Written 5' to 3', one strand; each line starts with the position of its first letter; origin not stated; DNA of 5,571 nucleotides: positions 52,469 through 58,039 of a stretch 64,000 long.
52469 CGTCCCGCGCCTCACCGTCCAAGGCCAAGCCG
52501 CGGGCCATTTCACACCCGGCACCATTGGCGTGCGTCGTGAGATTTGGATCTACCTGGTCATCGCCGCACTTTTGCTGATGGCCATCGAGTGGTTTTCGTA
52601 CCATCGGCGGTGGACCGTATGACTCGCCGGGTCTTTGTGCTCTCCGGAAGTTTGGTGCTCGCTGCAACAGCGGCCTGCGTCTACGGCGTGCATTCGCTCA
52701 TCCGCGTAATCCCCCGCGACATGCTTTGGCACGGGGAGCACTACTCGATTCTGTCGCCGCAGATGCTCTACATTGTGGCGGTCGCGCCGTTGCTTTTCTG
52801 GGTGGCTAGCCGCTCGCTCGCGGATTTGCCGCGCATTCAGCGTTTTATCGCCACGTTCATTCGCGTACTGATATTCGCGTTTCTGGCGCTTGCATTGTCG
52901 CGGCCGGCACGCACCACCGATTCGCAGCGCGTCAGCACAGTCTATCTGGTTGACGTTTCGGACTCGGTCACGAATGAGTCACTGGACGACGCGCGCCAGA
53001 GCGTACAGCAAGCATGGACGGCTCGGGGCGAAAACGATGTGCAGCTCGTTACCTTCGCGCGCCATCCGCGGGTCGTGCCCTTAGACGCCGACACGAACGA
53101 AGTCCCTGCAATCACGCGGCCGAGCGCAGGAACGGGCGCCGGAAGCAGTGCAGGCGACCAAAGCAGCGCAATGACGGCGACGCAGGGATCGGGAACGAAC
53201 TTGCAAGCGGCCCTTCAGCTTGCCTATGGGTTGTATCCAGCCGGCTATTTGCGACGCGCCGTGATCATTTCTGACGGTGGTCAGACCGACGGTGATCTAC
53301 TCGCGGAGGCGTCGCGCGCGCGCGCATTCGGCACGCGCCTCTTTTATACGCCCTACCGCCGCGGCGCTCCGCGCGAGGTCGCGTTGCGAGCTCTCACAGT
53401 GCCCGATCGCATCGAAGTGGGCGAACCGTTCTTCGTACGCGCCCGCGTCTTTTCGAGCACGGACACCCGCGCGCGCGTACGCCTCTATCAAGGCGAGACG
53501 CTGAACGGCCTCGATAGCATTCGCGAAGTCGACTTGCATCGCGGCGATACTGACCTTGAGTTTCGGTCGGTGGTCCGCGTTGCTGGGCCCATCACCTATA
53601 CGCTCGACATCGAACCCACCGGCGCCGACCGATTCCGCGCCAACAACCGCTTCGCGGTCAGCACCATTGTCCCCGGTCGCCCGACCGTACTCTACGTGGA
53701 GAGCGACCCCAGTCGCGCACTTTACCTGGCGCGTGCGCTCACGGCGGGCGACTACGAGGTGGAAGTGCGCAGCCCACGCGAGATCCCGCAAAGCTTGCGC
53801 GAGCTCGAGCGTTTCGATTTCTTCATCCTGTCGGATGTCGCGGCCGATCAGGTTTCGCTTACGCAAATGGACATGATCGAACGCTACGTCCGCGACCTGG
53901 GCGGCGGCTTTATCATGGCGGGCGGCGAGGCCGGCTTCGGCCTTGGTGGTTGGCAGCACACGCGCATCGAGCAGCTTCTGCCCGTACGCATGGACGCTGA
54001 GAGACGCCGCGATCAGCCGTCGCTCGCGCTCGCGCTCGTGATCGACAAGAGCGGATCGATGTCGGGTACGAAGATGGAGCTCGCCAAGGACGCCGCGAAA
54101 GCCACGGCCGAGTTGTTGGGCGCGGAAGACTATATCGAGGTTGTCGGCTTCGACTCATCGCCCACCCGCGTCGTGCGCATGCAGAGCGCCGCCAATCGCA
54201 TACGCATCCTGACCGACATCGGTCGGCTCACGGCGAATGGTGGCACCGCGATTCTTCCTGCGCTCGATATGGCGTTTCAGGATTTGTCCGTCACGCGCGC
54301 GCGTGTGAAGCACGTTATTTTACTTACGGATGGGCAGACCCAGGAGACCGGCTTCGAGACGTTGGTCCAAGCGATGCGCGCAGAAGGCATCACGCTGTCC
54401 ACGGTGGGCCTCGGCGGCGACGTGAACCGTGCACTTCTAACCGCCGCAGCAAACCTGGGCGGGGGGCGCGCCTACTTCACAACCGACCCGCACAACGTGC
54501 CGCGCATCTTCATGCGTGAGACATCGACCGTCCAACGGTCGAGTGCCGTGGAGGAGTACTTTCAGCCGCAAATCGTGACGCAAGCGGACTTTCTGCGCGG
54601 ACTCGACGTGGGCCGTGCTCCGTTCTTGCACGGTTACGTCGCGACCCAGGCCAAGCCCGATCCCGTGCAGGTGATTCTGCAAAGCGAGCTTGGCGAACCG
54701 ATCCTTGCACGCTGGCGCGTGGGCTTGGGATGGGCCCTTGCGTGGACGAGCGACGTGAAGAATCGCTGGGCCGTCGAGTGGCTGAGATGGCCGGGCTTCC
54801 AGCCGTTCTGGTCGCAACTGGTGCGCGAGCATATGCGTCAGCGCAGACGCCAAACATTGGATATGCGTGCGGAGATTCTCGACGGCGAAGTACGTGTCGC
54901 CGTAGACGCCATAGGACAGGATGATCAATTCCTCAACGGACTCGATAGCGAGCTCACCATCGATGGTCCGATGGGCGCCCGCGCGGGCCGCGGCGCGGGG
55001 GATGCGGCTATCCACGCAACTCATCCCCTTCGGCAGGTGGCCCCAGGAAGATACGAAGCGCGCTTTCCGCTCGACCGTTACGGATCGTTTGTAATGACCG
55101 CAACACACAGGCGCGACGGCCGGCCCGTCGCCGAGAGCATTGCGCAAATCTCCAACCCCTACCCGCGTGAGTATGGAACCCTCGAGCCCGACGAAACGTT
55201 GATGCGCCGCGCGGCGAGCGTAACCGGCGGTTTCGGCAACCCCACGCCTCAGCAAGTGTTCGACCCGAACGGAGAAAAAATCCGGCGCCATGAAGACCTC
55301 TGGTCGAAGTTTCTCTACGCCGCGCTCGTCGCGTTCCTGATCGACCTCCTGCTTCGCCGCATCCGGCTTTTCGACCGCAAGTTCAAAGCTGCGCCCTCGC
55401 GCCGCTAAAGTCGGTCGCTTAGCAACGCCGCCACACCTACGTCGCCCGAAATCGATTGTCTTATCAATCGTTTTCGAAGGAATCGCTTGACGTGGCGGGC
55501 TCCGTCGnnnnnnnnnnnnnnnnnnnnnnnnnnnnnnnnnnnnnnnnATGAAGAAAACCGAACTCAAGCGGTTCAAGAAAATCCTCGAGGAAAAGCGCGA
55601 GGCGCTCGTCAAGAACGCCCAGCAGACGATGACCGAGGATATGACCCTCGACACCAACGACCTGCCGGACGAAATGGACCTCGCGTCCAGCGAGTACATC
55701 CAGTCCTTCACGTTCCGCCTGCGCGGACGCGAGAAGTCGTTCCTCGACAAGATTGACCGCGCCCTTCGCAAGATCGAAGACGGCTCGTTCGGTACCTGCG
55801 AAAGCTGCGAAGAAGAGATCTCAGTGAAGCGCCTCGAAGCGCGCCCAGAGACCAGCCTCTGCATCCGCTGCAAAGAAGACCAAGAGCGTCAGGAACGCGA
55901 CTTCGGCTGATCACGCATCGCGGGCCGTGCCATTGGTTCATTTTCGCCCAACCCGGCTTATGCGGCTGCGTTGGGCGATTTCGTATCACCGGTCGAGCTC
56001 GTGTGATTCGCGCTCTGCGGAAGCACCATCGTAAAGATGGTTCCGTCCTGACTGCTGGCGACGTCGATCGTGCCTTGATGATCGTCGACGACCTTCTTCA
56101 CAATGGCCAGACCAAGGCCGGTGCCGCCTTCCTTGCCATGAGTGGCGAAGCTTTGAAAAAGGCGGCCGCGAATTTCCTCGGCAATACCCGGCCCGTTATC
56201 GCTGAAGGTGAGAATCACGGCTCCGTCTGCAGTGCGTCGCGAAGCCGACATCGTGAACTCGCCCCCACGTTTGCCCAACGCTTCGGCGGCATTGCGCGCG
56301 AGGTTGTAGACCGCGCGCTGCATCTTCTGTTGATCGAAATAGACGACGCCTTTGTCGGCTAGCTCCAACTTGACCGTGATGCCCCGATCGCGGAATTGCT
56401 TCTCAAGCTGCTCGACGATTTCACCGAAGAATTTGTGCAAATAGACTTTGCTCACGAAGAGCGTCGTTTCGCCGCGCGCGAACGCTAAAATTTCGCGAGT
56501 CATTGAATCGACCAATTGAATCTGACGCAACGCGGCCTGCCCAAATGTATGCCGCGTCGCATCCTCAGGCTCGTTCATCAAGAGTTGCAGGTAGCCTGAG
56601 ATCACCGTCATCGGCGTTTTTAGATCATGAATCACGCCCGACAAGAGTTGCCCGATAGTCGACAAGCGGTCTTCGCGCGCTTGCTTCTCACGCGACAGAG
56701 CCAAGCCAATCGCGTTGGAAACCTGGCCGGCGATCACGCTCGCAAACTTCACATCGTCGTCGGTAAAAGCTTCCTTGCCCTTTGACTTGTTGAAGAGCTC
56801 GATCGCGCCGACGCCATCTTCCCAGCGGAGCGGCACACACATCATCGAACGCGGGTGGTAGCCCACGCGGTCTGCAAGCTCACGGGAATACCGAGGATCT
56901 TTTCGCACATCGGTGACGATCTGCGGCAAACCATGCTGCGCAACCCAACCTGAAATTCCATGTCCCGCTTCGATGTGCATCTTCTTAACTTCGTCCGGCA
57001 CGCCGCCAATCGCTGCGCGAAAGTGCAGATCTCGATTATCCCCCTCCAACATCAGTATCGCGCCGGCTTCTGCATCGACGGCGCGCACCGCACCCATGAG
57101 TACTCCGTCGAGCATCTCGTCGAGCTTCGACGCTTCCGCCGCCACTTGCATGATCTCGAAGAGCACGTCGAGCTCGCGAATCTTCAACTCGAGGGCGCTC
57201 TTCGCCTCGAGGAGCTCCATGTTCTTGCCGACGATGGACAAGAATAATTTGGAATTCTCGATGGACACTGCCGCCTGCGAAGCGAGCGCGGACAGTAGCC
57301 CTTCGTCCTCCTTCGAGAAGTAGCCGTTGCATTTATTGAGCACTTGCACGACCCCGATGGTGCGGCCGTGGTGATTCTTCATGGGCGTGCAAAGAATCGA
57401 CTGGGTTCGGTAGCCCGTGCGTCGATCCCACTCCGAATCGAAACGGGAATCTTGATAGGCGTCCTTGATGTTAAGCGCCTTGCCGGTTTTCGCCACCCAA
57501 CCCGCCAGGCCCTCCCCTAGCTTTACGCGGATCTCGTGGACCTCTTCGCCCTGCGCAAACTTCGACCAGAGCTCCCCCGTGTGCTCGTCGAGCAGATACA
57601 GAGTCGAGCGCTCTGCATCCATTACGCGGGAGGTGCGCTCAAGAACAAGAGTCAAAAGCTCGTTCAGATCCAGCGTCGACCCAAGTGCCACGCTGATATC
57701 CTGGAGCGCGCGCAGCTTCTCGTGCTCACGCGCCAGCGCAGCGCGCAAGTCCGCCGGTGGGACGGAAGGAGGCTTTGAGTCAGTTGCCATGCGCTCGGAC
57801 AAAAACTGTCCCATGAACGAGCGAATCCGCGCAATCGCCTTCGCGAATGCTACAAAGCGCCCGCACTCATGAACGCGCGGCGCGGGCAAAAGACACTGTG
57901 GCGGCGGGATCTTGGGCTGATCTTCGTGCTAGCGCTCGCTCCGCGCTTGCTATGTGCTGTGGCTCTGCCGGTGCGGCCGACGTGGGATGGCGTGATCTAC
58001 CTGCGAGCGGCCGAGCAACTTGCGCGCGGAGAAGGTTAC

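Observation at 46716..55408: Five-gene MoxR / DUF58 / VWA membrane cluster led by a Gln/Gly-rich coiled-coil protein; a conserved architecture with unresolved function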

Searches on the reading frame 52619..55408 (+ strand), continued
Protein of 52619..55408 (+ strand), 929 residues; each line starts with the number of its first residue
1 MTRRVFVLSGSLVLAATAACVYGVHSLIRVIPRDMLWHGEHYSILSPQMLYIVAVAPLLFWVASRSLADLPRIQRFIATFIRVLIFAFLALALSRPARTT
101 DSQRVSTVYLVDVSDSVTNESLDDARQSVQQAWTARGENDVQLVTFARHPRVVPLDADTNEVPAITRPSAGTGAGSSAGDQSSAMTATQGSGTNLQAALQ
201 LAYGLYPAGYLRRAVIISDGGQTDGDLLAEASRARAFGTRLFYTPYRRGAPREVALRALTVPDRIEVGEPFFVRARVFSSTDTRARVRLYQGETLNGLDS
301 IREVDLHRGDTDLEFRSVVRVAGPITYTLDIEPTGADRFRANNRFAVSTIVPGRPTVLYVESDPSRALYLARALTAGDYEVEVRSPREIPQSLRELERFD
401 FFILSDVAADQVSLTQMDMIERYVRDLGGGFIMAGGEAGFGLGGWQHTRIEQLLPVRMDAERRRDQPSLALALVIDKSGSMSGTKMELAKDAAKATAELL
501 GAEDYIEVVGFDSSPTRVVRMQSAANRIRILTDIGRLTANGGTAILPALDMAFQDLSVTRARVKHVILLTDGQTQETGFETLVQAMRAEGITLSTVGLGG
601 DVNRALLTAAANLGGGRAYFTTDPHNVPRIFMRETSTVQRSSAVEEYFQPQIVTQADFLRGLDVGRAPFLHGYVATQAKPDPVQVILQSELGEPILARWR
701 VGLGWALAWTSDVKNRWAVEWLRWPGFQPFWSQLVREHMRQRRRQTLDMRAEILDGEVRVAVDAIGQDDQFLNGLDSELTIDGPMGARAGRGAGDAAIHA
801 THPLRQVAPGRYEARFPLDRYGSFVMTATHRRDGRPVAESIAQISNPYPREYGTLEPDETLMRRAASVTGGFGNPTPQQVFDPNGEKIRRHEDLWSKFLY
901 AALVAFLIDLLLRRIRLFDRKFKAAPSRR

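Call 27: find_encoding_contigs(protein=P0234, flank=10000, max_places=1)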
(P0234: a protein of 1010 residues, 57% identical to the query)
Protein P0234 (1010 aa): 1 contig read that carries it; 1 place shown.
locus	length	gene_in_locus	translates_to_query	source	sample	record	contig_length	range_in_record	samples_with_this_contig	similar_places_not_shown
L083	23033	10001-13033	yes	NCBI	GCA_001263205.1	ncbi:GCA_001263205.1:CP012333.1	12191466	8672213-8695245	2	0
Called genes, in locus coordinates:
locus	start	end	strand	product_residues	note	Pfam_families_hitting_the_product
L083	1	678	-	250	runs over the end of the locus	-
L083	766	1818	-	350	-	PF00108:Thiolase_N (weak), PF08545:ACP_syn_III (weak), PF08541:ACP_syn_III_C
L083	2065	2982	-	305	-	PF01513:NAD_kinase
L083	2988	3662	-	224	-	PF00293:NUDIX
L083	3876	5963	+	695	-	-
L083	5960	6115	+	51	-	-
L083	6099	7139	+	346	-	PF00493:MCM (faint), PF20030:bpMoxR, PF05496:RuvB_N (faint), PF00004:AAA, PF07726:AAA_3, PF07728:AAA_5, PF17863:AAA_lid_2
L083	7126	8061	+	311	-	PF01882:DUF58, PF13519:VWA_2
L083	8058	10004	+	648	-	PF07584:BatA (weak), PF13519:VWA_2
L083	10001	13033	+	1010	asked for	PF00092:VWA (weak), PF09967:DUF2201 (faint), PF07090:GATase1_like (faint), PF00092:VWA, PF05762:VWA_CoxE, PF13519:VWA_2, PF13768:VWA_3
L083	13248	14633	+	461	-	PF04107:GCS2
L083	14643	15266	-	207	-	PF00697:PRAI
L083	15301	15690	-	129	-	PF00072:Response_reg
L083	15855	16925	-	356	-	PF01070:FMN_dh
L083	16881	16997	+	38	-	-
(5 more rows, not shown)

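Call 39: predict_structure(alignment_id=A2)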
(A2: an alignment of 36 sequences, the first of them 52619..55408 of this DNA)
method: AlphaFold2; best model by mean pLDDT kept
length: 929 residues; sequences in the alignment: 36
mean_pLDDT: 77.8   pTM: 0.51
mean pLDDT of the five models: 77.8, 77.6, 76.2, 75.1, 74.8
residues with pLDDT >= 90: 212; 70-90: 506; 50-70: 102; < 50: 109
segments of 3 or more residues with pLDDT < 50: 171-186, 439-442, 455-464, 642-656, 671-717, 788-793, 920-929
pLDDT, mean of each block of 10 residues (from residue 1): 80 90 86 74 83 87 84 87 91 83 87 86 92 89 91 86 78 43 50 87 86 92 85 90 87 81 80 88 90 85 88 90 78 79 74 77 76 81 87 81 79 85 73 59 62 50 59 91 90 89 91 90 89 90 87 87 90 79 84 91 88 90 89 80 41 50 59 36 41 36 43 48 71 68 68 84 83 90 61 59 91 86 81 79 73 68 92 91 76 85 92 70 41
secondary structure, 60 per line:
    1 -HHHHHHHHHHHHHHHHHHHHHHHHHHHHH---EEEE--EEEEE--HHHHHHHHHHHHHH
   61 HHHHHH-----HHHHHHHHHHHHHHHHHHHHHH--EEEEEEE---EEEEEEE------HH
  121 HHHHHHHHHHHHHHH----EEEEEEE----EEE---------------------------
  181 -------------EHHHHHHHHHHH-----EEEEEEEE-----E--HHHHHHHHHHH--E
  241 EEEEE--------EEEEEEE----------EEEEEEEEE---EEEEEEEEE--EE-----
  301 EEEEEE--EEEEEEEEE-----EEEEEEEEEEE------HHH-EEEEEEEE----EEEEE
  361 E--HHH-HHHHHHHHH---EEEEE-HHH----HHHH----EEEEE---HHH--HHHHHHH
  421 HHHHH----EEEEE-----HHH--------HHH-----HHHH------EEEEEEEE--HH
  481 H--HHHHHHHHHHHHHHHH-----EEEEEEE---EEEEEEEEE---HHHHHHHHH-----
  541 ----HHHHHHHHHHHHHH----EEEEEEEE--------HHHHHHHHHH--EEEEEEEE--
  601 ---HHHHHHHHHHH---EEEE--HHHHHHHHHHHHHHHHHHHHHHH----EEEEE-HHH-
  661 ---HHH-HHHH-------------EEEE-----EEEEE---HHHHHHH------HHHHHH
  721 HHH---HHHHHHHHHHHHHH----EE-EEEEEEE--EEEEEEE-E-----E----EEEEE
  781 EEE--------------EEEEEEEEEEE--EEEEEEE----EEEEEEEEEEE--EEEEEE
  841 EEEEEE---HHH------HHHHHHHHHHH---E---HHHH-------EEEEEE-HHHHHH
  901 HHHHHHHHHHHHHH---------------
elements in order (helices of 4 or more, strands of 3 or more residues): H2-30 E34-37 E40-44 H47-66 H72-93 E96-102 E106-112 H119-135 E140-146 E151-153 H195-205 E211-218 H227-237 E240-245 E254-260 E271-279 E283-291 E301-306 E309-317 E323-333 E344-351 E356-361 H368-376 E380-384 H393-396 E401-405 H414-425 E430-434 H459-462 E469-476 H484-499 E505-511 E515-523 H527-535 H545-558 E563-570 H579-588 E591-598 H604-614 E618-621 H624-646 E651-655 H668-671 E685-688 E694-698 H702-708 H715-723 H727-740 E748-754 E757-763 E776-783 E798-808 E811-817 E822-832 E835-846 H859-869 H877-880 E888-893 H895-914

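Call 42: fold_search(model_id=the predicted structure, library=pdb)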
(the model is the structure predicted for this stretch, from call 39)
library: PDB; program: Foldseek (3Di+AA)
matches with E <= 10: 1860; with E <= 0.001: 461
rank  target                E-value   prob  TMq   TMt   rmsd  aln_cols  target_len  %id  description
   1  4cnb_A                1.1e-12  1.00  0.17  0.39  37.4       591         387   12  Structure of proximal thread matrix protein 1 (PTMP1) from the mussel byssus - Crystal form 2 (released 2014-03-12)
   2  4cn8                  3.3e-12  1.00  0.18  0.41  37.1       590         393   12  Structure of proximal thread matrix protein 1 (PTMP1) from the mussel byssus (released 2014-03-12)
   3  4fx5                  6.0e-12  1.00  0.18  0.39  21.5       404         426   15  von Willebrand factor type A from Catenulispora acidiphila (released 2012-07-18)
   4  4cnb_B                9.2e-12  1.00  0.17  0.39  37.3       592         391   12  Structure of proximal thread matrix protein 1 (PTMP1) from the mussel byssus - Crystal form 2 (released 2014-03-12)
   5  6fpy_B                1.2e-11  1.00  0.17  0.25  37.7       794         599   10  Inter-alpha-inhibitor heavy chain 1, wild type (released 2019-02-27)
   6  4cn9_A                1.4e-11  1.00  0.18  0.40  37.3       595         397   12  structure of proximal thread matrix protein 1 (PTMP1) from the mussel byssus with zinc occupied MIDAS motif (released 2014-03-12)
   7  4cn9_B                1.5e-11  1.00  0.18  0.40  37.3       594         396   12  structure of proximal thread matrix protein 1 (PTMP1) from the mussel byssus with zinc occupied MIDAS motif (released 2014-03-12)
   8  6fpy_A                3.6e-11  1.00  0.16  0.24  39.1       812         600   11  Inter-alpha-inhibitor heavy chain 1, wild type (released 2019-02-27)
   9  9c4f_I                7.3e-11  1.00  0.17  0.73   3.4       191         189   26  Infectious B19V capsid (released 2024-10-16)
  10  9rt4_C1               1.5e-10  1.00  0.16  0.48  19.2       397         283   12  NetF - ANTXR2 local refinement focused (released 2026-02-18)
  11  7vfs_B                1.6e-10  1.00  0.18  0.18   3.6       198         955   22  Human N-type voltage gated calcium channel CaV2.2-alpha2/delta1-beta1 complex, apo state (released 2021-11-03)
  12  1fe8_C                1.7e-10  1.00  0.18  0.78   3.0       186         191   21  CRYSTAL STRUCTURE OF THE VON WILLEBRAND FACTOR A3 DOMAIN IN COMPLEX WITH A FAB FRAGMENT OF IGG RU5 THAT INHIBITS COLLA (released 2001-04-04)
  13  7mix_D                1.8e-10  1.00  0.18  0.18   5.1       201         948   22  Human N-type voltage-gated calcium channel Cav2.2 in the presence of ziconotide at 3.0 Angstrom resolution (released 2021-07-07)
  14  9rt2_C1               2.0e-10  1.00  0.16  0.49  19.2       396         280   11  NetF - ANTXR2 structure (C4) (released 2026-02-18)
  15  8fd7_D                3.0e-10  1.00  0.18  0.18   5.1       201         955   22  Structure of the human L-type voltage-gated calcium channel Cav1.2 complexed with gabapentin (released 2023-03-22)
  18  3ibs_A                5.5e-10  1.00  0.17  0.72   4.1       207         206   17  Crystal structure of conserved hypothetical protein BatB from Bacteroides thetaiotaomicron (released 2009-08-25)
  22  4jdu                  8.4e-10  1.00  0.17  0.70   4.6       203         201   16  The crystal structure of an aerotolerance-related membrane protein from Bacteroides fragilis NCTC 9343 with multiple mut (released 2013-03-27)
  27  3ibs_B                1.5e-09  1.00  0.17  0.72   4.2       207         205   17  Crystal structure of conserved hypothetical protein BatB from Bacteroides thetaiotaomicron (released 2009-08-25)
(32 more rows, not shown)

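Call 66: search_protein_families(library=padloc, proteins=[window:52619-55408:+], max_evalue=0.001)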
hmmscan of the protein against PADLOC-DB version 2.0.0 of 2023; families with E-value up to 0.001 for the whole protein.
window:52619-55408:+ (929 aa): 0 families

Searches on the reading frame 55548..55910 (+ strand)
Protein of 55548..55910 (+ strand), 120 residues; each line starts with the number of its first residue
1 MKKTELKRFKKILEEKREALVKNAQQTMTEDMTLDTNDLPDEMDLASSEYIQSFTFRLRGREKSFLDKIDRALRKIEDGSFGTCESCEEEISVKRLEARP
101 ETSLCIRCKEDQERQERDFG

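Call 7: search_protein_families(library=pfam, proteins=[window:55548-55910:+], max_evalue=0.01)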
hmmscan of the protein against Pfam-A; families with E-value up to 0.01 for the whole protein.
window:55548-55910:+ (120 aa): 2 families
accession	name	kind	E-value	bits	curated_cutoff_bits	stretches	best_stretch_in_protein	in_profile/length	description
PF21157.2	DksA_N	-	2.8e-14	53.6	27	1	6-76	2-71/71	DnaK suppressor protein DksA, N-terminal domain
PF01258.23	zf-dskA_traR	-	3.5e-12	46.5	24.9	1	79-114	1-36/36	Prokaryotic dksA/traR C4-type zinc finger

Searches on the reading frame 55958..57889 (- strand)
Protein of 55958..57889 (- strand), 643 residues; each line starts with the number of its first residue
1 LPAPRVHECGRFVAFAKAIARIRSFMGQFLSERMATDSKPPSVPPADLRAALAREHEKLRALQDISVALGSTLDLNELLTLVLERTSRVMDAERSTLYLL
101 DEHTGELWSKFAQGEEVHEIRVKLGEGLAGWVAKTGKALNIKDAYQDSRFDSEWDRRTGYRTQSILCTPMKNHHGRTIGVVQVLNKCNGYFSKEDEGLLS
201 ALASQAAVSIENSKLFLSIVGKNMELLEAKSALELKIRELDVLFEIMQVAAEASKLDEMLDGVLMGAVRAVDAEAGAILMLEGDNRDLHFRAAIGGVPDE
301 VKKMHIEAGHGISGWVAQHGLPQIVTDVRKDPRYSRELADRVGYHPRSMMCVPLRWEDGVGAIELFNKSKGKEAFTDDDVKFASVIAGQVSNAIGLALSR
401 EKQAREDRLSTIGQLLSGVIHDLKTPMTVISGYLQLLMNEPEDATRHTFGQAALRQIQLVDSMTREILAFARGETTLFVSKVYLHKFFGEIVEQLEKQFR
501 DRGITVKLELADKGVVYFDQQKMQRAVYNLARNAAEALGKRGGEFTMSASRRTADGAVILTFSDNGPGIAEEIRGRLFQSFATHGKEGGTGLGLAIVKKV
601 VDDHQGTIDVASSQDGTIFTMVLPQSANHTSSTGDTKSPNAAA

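Call 7: search_protein_families(library=pfam, proteins=[window:55958-57889:-], max_evalue=0.01)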
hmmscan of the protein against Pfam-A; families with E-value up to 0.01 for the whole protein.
window:55958-57889:- (643 aa): 7 families
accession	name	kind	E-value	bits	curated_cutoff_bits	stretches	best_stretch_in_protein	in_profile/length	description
PF01590.32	GAF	-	3.9e-38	131.4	22.4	2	74-210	1-133/133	GAF domain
PF13185.12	GAF_2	-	9.1e-38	130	28.6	2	73-211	2-136/136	GAF domain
PF13492.12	GAF_3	-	1e-26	94.3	27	2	256-394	2-127/129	GAF domain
PF02518.31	HATPase_c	-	1.4e-22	80.7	26.4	1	519-625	2-109/111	Histidine kinase-, DNA gyrase B-, and HSP90-like ATPase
PF00512.31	HisKA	-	3.1e-11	43.6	26.9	1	413-475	3-65/66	His Kinase A (phospho-acceptor) domain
PF13581.12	HATPase_c_2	-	0.00094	19.6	27.4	1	527-622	36-126/127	Histidine kinase-like ATPase domain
PF14501.12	HATPase_c_5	-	0.0065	16.8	22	0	526-620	9-98/102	GHKL domain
